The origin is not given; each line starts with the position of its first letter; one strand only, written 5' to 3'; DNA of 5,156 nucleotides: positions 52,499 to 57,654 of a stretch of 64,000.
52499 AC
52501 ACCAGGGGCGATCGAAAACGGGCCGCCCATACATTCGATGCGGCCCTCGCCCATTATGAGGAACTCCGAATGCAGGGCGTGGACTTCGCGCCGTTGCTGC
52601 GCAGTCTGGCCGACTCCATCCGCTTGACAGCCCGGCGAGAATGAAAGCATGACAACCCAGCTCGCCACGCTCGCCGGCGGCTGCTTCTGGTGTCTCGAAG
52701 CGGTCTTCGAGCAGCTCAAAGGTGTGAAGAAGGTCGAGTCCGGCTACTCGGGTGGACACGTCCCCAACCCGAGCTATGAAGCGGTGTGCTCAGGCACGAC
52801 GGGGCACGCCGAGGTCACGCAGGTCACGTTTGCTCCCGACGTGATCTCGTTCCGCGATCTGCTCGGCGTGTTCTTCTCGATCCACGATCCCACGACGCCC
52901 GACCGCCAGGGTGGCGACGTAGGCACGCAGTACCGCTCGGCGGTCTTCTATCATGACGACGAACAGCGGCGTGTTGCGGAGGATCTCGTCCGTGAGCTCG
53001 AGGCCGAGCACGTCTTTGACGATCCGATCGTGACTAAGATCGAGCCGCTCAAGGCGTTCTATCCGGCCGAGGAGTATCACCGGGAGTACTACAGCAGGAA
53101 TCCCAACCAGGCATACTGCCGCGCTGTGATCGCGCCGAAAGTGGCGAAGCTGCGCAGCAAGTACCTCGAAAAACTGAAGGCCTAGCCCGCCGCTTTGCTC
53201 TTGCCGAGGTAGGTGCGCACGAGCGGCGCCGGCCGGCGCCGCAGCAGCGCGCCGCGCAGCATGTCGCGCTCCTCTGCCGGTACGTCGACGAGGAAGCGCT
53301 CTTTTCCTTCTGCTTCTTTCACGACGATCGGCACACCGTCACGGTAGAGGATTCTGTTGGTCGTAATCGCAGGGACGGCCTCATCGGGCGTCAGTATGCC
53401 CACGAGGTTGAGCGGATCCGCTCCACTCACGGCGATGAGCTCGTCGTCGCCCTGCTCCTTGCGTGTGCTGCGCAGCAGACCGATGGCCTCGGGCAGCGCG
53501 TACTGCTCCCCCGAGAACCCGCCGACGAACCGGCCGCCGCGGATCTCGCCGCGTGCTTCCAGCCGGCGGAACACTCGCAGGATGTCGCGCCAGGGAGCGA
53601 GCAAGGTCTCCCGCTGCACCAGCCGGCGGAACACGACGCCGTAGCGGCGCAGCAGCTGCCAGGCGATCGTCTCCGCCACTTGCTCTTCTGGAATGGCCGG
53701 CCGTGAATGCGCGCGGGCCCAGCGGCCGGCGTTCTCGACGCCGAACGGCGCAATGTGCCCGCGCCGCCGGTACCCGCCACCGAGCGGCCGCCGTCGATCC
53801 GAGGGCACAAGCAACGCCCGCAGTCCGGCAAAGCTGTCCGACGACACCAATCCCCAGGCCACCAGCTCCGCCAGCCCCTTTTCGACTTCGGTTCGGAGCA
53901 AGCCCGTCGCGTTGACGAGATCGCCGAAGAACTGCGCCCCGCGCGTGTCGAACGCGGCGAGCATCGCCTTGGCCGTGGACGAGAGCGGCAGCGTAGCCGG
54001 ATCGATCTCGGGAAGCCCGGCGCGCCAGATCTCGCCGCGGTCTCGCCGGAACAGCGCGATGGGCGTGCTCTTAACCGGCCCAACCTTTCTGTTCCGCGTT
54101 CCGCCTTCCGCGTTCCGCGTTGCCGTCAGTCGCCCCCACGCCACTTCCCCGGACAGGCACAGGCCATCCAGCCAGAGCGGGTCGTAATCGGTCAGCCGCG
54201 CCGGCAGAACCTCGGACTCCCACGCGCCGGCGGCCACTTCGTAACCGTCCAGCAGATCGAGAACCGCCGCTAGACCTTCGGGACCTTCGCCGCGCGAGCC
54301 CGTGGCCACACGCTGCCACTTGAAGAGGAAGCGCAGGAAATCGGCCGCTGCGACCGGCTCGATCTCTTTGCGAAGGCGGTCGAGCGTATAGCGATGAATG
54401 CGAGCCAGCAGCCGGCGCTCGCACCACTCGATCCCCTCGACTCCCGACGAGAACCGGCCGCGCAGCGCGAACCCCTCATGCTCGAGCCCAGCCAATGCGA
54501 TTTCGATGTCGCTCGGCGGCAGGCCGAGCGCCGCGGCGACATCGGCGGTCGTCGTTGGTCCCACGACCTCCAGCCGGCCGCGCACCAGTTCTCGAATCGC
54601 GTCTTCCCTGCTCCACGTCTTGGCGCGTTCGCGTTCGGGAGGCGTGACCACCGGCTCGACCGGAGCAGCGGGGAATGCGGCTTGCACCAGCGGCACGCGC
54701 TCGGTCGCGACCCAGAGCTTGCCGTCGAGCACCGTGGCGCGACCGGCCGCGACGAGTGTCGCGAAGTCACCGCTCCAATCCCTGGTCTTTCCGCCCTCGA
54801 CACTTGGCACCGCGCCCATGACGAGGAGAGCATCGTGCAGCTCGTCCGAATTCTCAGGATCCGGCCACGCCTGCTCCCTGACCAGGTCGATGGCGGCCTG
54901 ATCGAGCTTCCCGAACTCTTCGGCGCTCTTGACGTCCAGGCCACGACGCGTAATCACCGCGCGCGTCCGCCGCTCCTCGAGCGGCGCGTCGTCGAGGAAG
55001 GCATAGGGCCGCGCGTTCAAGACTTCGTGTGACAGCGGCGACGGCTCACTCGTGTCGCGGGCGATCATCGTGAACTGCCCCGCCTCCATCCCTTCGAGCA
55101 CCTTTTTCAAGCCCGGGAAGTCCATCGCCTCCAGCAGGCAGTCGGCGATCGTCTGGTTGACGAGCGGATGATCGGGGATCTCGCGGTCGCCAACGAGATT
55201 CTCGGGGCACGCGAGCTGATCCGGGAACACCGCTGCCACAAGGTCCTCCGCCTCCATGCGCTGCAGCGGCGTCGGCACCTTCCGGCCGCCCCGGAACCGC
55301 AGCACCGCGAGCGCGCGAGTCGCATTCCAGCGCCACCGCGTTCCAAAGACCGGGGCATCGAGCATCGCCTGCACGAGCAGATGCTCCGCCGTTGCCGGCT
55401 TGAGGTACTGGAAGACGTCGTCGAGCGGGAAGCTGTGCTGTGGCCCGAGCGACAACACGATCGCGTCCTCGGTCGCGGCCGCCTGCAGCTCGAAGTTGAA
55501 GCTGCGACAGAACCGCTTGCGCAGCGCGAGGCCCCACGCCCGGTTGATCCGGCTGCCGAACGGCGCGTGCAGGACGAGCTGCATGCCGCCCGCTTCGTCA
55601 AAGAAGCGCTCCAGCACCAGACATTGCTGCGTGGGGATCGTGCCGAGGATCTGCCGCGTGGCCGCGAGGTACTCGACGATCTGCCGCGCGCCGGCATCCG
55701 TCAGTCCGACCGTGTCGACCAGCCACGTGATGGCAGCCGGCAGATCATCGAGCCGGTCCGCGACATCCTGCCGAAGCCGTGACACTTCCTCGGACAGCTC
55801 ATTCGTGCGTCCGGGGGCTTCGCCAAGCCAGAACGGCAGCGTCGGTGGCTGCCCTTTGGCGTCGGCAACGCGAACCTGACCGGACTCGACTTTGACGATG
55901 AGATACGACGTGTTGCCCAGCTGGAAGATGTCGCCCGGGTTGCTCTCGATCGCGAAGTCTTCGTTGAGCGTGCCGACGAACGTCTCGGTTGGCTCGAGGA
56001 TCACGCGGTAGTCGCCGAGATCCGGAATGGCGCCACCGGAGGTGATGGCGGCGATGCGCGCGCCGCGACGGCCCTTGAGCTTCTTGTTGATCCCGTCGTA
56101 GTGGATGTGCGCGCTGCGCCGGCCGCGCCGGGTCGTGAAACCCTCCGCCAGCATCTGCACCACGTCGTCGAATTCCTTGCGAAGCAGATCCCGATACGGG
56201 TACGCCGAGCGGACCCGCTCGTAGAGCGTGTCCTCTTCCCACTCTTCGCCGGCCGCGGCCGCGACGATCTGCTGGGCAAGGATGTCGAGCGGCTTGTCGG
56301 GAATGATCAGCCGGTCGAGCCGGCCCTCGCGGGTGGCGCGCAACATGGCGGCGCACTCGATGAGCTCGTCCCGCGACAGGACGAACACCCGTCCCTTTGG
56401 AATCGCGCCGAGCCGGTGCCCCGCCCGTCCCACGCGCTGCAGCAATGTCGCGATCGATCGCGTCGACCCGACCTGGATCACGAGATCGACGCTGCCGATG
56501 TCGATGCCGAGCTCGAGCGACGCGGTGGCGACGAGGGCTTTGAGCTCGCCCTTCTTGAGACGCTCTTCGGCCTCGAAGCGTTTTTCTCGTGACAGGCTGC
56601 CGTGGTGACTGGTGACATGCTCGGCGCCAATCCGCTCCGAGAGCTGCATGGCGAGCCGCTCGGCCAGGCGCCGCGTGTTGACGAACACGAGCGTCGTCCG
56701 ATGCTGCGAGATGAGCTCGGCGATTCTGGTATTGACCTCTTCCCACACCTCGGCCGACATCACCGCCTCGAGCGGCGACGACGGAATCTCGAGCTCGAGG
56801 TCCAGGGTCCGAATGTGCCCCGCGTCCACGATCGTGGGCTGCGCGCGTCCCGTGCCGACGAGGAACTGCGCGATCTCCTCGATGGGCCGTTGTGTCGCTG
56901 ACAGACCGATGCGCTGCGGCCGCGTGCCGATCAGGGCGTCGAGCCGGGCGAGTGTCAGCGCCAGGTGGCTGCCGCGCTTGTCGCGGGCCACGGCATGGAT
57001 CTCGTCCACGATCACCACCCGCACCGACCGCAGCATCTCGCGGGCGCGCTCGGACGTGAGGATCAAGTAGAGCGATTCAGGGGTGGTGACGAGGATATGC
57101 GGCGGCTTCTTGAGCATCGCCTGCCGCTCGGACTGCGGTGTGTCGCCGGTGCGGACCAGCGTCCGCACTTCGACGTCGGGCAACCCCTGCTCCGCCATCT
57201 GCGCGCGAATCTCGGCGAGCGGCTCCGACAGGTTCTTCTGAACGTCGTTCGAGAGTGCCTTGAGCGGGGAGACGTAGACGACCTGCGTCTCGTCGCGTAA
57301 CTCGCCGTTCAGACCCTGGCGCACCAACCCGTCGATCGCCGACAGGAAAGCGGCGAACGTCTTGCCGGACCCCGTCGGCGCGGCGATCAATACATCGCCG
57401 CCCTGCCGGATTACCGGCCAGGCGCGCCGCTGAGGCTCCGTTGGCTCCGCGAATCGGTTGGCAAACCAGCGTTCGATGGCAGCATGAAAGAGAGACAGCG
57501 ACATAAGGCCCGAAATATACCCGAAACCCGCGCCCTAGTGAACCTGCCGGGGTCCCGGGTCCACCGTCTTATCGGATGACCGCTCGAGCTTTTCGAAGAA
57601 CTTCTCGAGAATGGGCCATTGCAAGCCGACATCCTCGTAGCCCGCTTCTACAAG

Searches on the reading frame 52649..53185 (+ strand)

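Call 12: search_protein_families(library=pfam, proteins=[window:52649-53185:+])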
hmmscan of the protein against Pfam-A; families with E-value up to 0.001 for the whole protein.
window:52649-53185:+ (178 aa): 1 family
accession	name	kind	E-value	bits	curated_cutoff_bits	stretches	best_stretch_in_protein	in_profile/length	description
PF01625.27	PMSR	-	2.2e-67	226.5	23.7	1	6-157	2-152/153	Peptide methionine sulfoxide reductase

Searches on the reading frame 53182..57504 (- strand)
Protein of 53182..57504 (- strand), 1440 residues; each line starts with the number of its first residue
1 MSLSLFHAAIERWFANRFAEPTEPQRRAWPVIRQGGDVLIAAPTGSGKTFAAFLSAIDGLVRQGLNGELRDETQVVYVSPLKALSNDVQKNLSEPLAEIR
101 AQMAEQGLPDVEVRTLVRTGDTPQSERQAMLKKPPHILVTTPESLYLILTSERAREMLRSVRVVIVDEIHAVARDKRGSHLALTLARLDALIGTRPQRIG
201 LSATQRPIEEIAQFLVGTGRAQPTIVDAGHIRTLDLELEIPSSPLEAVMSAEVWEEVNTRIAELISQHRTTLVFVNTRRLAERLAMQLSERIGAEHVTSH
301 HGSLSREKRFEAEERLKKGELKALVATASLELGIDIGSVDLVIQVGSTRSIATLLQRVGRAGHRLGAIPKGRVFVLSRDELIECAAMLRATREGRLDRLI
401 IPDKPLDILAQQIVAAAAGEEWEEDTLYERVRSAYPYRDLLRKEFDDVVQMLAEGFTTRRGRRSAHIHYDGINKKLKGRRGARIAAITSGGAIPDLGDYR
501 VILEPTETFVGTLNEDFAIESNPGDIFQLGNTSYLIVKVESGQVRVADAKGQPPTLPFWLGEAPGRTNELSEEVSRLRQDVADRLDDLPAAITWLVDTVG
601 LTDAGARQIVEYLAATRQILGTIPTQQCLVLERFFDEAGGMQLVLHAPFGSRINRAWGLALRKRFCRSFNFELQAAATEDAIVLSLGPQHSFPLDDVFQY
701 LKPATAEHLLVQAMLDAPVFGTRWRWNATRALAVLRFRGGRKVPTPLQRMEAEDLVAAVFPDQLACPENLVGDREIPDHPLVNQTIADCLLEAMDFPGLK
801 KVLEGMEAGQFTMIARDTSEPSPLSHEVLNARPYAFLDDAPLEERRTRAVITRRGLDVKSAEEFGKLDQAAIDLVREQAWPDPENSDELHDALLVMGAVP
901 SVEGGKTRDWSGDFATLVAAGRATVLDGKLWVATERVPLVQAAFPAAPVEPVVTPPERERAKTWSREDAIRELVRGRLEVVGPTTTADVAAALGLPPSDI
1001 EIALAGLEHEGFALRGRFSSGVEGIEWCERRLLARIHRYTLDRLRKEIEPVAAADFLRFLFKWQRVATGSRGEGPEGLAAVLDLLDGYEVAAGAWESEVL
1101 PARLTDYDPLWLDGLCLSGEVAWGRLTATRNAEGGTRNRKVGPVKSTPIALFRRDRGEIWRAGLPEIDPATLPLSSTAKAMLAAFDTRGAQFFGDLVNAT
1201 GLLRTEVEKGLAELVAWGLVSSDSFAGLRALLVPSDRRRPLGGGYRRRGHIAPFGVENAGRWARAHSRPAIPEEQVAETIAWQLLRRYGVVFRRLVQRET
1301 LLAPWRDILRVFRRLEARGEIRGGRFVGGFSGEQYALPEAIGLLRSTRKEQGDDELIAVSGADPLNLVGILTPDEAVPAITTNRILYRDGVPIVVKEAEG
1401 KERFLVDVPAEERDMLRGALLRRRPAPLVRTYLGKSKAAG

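Call 9: search_protein_families(library=pfam, proteins=[window:53182-57504:-])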
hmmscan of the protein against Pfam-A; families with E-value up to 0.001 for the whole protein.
window:53182-57504:- (1440 aa): 8 families
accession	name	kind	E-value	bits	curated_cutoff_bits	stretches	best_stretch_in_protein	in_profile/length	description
PF08494.16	DEAD_assoc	-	1.9e-48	165.3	23.5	1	623-825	1-191/191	DEAD/H associated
PF00270.35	DEAD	-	1.4e-35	122.9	26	1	22-208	1-164/167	DEAD/DEAH box helicase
PF19306.5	WH_Lhr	-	1.1e-33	116.4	27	1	390-554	2-166/168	Large helicase-related protein, winged helix domain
PF23234.1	WH4_Lhr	-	1e-29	102.4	27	1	1273-1354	4-85/87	Large helicase-related protein, winged-helix domain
PF00271.37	Helicase_C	-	5.5e-21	75.3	23.5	1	261-362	6-107/110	Helicase conserved C-terminal domain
PF23235.1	WH3_Lhr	-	1.9e-13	51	27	1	1051-1125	1-74/95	Large helicase-related protein, winged-helix domain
PF04851.21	ResIII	-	2.5e-09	37.7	22.5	1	10-204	12-161/164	Type III restriction enzyme, res subunit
PF22590.2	Cas3-like_C_2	-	3e-06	27.9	27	1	268-361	2-101/106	CRISPR-associated nuclease/helicase Cas3, C-terminal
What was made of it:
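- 53182..57504 (-): lhr, the large helicase-related protein (1440 aa). Call 9: DEAD, Helicase_C, DEAD_assoc and the Lhr winged-helix (WH) domains.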

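Call 35: search_protein_families(library=ncbifam, proteins=[window:53182-57504:-])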
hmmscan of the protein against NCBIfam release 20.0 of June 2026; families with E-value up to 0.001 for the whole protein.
window:53182-57504:- (1440 aa): 35 families (the best 25 are shown)
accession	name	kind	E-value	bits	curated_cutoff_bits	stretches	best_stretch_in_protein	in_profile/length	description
NF010338.0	PRK13767.1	equivalog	2.7e-217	724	849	1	3-830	16-840/877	ATP-dependent helicase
NF007284.0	PRK09751.1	equivalog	3.7e-202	674.1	1496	3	298-848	353-892/1538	ATP-dependent helicase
TIGR04121.1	DEXH_lig_assoc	equivalog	1.8e-133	446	850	1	9-839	2-788/804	ligase-associated DNA damage response DEXH box helicase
TIGR03817.1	DECH_helic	hypoth_equivalog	9.1e-39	133.3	874.1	1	14-418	30-426/742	helicase/secretion neighborhood putative DEAH-box helicase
NF001308.0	PRK00254.1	equivalog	1.8e-21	76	1216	1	32-292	36-262/720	ATP-dependent DNA helicase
NF008394.0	PRK11192.1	equivalog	5.4e-21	74.9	507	1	15-364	20-340/441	ATP-dependent RNA helicase SrmB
NF002654.0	PRK02362.1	equivalog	1.8e-19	69.6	887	1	34-293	38-268/739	ATP-dependent DNA helicase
NF008744.0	PRK11776.1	equivalog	1.7e-18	66.5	524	1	3-363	9-335/460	ATP-dependent RNA helicase DbpA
NF041067.1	DpdJ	equivalog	2.9e-17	61.7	800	2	127-222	322-422/1482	protein DpdJ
NF053631.1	RNA_helic_CshA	equivalog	6.4e-17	61.5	646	1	16-379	17-345/434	degradosome RNA helicase CshA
TIGR01587.1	cas3_core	equivalog_domain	6.7e-17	61.6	102.45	1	38-361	2-316/358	CRISPR-associated helicase Cas3'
NF053636.1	DDHlcsCsdAPsy1082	equivalog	1e-16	60.6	890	1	17-363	22-336/512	DEAD/DEAH box helicase CsdA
NF002251.0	PRK01172.1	equivalog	1.3e-14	53.4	891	1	24-343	26-333/674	ATP-dependent DNA helicase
NF053711.1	RNA_heli_RhlE1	exception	4.3e-14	52.1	750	1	10-386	13-358/434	RNA helicase RhlE1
NF010337.0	PRK13766.1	equivalog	4.5e-13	48.2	610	1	266-377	364-477/781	Hef nuclease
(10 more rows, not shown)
